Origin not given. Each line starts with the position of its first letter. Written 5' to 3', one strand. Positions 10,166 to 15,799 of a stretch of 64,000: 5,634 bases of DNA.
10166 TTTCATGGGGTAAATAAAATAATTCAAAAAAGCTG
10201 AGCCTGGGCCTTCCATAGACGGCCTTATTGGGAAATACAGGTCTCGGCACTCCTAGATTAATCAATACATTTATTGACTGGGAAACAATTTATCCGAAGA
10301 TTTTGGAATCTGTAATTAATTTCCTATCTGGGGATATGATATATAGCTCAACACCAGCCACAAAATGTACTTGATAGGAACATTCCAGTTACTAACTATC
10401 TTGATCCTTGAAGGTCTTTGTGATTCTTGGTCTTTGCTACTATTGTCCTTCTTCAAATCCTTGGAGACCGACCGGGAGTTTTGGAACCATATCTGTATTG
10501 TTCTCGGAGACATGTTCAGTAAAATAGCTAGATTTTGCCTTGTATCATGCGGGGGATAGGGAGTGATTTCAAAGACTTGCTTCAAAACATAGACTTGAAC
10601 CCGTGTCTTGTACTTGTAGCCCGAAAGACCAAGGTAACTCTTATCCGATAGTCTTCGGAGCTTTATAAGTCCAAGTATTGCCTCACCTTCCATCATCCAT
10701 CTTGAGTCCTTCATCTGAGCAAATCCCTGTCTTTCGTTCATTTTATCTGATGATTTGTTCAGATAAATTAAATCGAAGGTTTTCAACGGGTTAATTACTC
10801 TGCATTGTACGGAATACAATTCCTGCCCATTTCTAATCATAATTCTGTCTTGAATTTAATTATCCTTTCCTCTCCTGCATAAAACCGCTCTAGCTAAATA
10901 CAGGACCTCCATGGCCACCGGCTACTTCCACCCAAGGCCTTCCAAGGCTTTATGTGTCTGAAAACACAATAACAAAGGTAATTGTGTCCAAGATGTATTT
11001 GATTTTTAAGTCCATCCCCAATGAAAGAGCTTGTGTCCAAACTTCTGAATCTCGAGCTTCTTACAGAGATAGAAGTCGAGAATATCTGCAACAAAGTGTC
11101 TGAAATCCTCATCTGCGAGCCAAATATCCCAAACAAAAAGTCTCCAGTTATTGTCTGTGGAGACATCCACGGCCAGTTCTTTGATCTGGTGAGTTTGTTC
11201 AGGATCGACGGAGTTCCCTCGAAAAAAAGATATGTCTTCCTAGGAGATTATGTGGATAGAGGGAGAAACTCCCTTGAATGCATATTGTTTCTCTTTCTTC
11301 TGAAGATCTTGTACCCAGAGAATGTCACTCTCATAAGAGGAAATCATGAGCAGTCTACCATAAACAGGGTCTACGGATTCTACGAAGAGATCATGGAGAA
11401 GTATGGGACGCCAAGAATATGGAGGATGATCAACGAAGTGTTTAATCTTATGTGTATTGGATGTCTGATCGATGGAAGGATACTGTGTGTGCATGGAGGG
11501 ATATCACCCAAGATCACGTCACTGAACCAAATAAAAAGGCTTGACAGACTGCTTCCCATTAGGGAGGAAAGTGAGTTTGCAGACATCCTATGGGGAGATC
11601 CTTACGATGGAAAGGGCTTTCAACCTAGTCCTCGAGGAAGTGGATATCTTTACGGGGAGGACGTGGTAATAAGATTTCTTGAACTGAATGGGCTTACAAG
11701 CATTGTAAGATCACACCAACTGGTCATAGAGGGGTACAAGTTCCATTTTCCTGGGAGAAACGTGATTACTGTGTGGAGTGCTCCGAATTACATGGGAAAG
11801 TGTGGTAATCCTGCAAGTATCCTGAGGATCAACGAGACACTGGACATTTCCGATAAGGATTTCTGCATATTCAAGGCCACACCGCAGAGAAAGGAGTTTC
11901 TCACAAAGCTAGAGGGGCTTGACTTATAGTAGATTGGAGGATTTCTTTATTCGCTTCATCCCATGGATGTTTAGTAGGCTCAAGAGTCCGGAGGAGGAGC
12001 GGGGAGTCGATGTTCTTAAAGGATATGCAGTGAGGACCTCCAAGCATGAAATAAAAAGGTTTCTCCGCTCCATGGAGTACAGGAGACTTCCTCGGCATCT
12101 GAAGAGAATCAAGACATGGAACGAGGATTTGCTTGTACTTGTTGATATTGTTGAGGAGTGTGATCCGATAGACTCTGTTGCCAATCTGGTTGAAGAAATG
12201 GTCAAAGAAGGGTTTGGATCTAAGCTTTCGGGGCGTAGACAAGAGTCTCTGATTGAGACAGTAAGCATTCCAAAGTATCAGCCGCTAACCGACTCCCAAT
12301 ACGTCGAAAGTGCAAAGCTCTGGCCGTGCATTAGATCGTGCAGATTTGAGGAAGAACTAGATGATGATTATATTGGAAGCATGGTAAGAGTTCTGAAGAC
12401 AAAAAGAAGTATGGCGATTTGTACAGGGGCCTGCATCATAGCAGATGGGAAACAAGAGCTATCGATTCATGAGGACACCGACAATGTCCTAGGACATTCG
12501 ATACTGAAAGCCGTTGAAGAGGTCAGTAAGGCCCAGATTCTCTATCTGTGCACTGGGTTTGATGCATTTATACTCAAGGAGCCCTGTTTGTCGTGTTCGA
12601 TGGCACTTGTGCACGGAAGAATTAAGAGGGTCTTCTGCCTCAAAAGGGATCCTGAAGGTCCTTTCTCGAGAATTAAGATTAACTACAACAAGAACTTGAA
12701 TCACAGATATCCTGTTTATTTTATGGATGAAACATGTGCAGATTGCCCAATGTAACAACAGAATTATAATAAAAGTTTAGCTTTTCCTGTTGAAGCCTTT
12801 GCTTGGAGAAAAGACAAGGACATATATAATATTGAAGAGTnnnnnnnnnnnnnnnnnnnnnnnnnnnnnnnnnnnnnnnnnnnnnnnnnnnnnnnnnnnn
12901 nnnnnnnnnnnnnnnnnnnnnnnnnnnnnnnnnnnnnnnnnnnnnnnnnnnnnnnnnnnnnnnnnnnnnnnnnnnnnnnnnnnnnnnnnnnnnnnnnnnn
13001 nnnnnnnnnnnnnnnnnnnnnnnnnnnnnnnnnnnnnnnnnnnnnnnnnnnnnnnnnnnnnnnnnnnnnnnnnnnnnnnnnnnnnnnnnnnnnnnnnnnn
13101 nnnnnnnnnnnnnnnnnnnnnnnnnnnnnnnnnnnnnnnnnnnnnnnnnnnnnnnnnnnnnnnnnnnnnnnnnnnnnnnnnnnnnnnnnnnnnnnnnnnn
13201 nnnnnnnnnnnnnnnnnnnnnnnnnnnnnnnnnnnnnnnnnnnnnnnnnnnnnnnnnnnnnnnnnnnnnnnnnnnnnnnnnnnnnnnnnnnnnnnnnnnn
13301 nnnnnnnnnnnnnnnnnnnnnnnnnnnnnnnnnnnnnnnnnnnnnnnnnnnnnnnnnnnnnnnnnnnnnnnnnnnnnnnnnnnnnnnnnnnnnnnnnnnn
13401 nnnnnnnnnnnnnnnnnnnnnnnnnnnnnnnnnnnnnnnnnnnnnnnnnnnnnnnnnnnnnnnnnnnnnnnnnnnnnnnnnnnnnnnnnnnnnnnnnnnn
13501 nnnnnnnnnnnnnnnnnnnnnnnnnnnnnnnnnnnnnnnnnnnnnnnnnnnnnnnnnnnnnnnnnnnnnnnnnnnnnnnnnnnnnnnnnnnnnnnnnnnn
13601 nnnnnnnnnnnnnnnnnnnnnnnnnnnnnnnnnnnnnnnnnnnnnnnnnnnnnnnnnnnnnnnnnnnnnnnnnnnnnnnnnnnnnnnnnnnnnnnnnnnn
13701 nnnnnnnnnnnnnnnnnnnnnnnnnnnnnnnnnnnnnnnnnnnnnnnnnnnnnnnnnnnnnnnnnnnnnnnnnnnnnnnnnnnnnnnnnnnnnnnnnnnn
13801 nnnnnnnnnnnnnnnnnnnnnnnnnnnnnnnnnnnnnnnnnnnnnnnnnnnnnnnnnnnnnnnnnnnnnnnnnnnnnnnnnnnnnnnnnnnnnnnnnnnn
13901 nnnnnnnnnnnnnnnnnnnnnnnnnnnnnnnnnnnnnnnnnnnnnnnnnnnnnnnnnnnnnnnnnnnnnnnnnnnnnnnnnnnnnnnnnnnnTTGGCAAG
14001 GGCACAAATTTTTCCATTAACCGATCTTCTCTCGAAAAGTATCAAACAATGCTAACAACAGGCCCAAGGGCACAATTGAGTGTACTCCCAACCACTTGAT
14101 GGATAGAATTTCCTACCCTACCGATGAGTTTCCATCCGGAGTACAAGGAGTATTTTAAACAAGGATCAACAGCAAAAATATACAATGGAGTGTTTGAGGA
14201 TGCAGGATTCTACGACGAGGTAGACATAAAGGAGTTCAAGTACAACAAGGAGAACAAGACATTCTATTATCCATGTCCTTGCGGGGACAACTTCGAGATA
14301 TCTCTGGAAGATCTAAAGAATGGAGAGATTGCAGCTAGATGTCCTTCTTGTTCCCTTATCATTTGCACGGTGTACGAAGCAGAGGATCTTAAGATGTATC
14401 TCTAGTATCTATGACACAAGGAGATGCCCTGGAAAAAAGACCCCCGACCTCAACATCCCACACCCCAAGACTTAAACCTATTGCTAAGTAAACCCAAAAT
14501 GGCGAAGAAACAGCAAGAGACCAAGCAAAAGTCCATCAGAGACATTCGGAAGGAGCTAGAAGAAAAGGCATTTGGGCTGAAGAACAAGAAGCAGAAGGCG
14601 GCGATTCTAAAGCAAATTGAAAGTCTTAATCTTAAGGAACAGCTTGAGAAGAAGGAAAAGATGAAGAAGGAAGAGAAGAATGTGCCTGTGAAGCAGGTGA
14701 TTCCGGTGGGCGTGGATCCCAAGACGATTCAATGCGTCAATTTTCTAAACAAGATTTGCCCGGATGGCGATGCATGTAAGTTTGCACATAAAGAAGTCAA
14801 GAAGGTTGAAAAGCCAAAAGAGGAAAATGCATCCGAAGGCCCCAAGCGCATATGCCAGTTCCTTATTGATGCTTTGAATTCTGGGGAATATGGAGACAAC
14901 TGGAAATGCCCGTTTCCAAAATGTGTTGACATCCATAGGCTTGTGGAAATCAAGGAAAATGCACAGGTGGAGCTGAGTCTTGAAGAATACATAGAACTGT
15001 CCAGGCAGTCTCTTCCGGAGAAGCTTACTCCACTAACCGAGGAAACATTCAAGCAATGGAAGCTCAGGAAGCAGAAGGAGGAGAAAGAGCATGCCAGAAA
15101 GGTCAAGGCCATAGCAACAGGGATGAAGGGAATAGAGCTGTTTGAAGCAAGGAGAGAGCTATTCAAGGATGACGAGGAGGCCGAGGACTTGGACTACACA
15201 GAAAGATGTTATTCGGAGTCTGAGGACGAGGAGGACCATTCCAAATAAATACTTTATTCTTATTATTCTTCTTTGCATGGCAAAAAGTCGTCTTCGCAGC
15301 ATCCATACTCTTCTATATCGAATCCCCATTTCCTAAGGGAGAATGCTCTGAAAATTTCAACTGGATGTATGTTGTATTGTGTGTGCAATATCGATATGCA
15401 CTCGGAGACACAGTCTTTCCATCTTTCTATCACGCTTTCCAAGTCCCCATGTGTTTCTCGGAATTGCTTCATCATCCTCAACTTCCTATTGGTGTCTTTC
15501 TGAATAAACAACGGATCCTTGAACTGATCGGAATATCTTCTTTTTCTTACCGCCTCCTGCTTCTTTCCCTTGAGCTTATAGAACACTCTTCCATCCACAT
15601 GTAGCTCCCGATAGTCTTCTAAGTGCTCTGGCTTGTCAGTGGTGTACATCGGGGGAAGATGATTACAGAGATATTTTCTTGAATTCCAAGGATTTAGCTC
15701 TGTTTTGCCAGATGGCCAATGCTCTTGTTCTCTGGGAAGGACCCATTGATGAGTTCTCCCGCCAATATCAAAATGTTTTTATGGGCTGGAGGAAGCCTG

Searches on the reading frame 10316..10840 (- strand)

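Call 31: search_protein_families(library=pfam, proteins=[window:10316-10840:-], max_evalue=0.001)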
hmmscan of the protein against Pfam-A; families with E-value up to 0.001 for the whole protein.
window:10316-10840:- (174 aa): 2 families
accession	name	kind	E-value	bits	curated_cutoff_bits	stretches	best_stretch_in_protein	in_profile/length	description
PF00046.35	Homeodomain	-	1.3e-13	50.9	22.9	1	79-124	8-53/57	Homeodomain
PF05920.17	Homeobox_KN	-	0.00091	19.5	24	1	94-123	9-38/40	Homeobox KN domain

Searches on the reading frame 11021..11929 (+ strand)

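Call 31: search_protein_families(library=pfam, proteins=[window:11021-11929:+], max_evalue=0.001)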
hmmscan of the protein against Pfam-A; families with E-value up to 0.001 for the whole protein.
window:11021-11929:+ (302 aa): 1 family
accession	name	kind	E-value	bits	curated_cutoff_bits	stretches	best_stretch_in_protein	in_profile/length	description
PF00149.33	Metallophos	-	7.6e-38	131.3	21.5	1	42-234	2-189/191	Calcineurin-like phosphoesterase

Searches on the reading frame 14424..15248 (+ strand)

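Call 31: search_protein_families(library=pfam, proteins=[window:14424-15248:+], max_evalue=0.001)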
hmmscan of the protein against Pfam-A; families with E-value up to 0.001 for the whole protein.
window:14424-15248:+ (274 aa): 3 families
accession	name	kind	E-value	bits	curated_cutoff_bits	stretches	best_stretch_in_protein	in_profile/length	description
PF16543.10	DFRP_C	-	2.9e-17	63.4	27.5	1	183-260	1-79/88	DRG Family Regulatory Proteins, Tma46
PF18345.7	zf_CCCH_4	-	2.3e-05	24.8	29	1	104-122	1-19/19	Zinc finger domain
PF00642.30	zf-CCCH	-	0.00027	21.2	20.5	1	99-122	1-25/27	Zinc finger C-x8-C-x5-C-x3-H type (and similar)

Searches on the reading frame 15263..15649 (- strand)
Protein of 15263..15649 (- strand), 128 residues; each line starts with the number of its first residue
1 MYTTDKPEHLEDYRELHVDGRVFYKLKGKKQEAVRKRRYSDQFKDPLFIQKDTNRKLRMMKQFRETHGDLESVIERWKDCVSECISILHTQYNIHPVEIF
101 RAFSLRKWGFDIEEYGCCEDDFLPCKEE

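Call 31: search_protein_families(library=pfam, proteins=[window:15263-15649:-], max_evalue=0.001)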
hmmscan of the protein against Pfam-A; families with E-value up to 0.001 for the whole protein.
window:15263-15649:- (128 aa): 1 family
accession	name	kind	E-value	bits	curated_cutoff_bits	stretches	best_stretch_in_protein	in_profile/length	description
PF17021.10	Mei5_like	-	1.3e-47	161.1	32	1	1-116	1-117/118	Putative double-strand recombination repair-like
